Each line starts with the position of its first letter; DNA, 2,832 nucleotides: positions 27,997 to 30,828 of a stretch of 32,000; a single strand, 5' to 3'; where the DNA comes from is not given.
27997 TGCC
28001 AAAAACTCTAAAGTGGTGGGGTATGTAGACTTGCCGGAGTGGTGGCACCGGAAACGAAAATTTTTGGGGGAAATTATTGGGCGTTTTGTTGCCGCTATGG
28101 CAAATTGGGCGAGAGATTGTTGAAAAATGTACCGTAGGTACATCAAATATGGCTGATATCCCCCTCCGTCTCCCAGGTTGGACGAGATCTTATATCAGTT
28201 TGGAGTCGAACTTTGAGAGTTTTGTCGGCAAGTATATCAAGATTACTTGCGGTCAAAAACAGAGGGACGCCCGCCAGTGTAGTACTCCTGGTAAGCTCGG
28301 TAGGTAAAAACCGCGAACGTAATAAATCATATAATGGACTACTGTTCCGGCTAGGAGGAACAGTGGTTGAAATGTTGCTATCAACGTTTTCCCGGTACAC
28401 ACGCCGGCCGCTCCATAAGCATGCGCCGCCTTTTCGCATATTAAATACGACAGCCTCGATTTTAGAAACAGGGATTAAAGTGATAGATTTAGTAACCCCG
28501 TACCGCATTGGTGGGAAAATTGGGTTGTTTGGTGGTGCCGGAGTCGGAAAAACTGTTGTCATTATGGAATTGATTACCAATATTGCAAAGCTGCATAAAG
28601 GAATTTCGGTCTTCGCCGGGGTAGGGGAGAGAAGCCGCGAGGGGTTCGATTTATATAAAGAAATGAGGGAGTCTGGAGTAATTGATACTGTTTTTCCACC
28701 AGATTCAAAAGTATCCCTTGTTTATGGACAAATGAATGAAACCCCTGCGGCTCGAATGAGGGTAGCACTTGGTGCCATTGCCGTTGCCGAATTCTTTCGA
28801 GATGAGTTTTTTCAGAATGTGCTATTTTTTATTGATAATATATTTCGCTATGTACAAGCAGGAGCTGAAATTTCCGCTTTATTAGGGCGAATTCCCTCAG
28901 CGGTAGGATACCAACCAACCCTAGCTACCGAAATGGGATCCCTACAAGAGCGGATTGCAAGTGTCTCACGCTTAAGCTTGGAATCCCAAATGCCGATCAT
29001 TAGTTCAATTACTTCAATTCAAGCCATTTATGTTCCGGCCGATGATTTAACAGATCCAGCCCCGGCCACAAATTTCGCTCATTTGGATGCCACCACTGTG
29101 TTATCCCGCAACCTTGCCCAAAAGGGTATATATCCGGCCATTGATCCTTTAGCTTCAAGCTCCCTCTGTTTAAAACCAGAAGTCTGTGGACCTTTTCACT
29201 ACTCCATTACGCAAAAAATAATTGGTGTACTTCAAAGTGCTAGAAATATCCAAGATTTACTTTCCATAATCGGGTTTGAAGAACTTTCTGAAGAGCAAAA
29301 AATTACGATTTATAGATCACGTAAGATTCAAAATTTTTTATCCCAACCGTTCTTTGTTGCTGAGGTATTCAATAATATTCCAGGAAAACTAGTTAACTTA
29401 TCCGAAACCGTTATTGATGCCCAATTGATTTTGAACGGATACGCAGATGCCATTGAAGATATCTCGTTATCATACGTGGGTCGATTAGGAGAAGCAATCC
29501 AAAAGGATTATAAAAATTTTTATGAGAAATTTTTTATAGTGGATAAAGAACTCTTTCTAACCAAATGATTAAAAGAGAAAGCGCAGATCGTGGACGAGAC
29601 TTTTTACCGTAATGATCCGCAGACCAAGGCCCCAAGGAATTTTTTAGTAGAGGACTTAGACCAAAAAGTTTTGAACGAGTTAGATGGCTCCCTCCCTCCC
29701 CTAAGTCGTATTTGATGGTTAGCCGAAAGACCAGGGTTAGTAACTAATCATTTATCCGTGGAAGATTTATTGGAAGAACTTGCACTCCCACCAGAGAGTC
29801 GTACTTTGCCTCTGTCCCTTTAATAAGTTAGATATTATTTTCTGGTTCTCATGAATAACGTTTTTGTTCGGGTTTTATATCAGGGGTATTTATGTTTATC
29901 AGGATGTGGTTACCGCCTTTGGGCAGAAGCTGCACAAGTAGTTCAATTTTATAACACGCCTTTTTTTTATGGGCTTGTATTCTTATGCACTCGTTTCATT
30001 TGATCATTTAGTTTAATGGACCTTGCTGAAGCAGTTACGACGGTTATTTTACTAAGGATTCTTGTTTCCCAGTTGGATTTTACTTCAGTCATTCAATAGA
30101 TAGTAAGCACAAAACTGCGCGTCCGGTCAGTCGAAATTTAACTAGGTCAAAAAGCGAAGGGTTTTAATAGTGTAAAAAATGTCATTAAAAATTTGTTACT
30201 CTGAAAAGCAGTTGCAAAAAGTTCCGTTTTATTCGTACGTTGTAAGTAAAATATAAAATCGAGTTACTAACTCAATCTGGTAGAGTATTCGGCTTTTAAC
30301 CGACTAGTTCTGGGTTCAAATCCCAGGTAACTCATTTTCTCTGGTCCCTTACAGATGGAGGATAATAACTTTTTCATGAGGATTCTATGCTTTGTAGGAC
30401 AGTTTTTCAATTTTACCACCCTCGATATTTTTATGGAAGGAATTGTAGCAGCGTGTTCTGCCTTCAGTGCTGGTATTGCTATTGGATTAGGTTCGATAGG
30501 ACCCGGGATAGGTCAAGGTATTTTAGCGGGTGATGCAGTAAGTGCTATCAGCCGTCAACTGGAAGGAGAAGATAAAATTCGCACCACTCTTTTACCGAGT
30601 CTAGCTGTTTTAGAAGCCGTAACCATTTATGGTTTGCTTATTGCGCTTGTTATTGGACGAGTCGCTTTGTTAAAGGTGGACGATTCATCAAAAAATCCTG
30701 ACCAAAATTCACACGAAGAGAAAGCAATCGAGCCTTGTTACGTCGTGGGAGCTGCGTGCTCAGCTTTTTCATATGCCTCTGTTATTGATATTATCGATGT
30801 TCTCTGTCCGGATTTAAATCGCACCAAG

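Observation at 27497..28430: The atpB N-terminal region exists in two paralogous copies; the upstream copy is fused to a TM-containing novel tail (a possible atpB fission)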

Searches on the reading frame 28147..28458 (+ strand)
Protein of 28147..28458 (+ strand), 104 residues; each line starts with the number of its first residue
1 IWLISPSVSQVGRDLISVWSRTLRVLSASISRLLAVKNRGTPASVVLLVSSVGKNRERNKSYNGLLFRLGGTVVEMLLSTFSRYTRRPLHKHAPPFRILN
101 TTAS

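Call 33: find_homologous_proteins(query=window:28147-28458:+, max_evalue=10)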
Query seq(104 aa): 12 candidates shared short words with the query, none scored E <= 10.

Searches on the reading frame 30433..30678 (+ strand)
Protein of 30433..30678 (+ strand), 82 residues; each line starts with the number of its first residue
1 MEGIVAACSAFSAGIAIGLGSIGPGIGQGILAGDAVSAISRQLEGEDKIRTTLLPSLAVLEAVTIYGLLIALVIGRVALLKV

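Call 38: find_homologous_proteins(query=window:30433-30678:+, max_evalue=1e-10)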
Query seq(82 aa) (82 aa): 5 proteins with E <= 1e-10 among 27 candidates.
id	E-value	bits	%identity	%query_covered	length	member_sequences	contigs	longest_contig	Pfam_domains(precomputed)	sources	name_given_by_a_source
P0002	3.7e-28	115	86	90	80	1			PF00137.27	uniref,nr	uniref:ATP synthase subunit c, chloroplastic n=1 Tax=Chromera velia TaxID=505693 RepID=D9IXD2_9ALVE|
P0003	4.2e-13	67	63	66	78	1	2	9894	PF00137.27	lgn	-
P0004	4.1e-12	64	53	90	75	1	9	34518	PF00137.27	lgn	-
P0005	2.9e-11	61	51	94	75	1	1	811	PF00137.27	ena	-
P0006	7.0e-11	60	51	50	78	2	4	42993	PF00137.27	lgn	-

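Call 40: find_encoding_contigs(protein=P0002, flank=10000, max_places=8)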
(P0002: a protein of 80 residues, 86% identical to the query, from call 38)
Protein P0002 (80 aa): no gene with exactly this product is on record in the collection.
